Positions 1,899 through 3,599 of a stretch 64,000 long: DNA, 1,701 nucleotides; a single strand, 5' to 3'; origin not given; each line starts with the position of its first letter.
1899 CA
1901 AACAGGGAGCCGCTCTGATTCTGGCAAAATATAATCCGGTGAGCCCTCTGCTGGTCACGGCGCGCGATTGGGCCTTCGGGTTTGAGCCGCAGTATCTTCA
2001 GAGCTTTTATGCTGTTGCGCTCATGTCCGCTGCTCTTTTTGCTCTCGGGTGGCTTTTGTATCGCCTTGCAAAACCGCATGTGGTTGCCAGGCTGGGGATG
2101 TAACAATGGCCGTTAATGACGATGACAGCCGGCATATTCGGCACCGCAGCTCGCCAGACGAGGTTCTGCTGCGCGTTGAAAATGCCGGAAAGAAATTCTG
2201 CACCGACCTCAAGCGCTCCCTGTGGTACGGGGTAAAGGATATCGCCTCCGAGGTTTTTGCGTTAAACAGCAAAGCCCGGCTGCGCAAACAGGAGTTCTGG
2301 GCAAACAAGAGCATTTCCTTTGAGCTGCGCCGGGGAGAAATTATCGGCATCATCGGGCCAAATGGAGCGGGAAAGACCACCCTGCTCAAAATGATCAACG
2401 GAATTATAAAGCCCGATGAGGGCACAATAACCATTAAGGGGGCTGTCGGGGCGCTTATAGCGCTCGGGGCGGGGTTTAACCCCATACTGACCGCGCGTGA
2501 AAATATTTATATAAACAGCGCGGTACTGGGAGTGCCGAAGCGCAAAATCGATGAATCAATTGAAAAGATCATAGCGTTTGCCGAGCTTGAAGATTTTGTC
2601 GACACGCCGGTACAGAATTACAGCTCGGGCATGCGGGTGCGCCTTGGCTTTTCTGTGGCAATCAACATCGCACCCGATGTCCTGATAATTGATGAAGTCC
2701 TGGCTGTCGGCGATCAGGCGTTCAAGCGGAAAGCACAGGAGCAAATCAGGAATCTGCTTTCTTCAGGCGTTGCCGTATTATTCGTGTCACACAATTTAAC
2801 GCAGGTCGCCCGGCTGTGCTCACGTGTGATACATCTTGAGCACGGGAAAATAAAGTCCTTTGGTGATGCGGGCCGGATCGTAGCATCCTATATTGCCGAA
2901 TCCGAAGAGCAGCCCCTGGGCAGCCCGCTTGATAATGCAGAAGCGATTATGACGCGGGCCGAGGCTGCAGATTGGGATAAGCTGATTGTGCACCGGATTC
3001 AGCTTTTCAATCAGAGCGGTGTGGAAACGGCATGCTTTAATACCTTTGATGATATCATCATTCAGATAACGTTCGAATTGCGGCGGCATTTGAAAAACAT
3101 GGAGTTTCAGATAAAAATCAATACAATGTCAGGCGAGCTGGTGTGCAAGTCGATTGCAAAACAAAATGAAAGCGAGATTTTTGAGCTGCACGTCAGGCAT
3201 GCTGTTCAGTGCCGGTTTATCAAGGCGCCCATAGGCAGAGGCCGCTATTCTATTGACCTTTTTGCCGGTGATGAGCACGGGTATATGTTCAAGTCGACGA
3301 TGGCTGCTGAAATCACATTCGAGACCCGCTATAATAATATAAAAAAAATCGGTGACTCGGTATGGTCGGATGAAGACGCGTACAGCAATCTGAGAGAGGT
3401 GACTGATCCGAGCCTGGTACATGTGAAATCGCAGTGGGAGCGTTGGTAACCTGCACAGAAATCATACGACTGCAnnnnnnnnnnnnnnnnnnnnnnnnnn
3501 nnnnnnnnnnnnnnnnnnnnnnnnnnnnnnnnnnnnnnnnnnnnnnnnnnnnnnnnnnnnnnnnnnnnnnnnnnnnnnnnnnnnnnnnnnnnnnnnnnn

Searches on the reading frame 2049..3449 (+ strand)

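Call 96: search_protein_families(library=pfam, proteins=[window:2049-3449:+], max_evalue=0.001)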
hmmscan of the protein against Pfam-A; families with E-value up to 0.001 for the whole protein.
window:2049-3449:+ (466 aa): 4 families
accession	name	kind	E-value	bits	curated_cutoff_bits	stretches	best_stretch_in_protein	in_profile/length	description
PF00005.33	ABC_tran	-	7.7e-24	85.3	25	1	87-217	2-135/137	ABC transporter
PF14524.12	Wzt_C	-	1.6e-08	35.1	30.4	1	315-412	13-111/143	Wzt C-terminal domain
PF13304.12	AAA_21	-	3e-06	28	27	0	98-126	1-35/304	AAA domain, putative AbiEii toxin, Type IV TA system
PF13476.12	AAA_23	-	0.0002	22.5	27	1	86-117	12-40/201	AAA domain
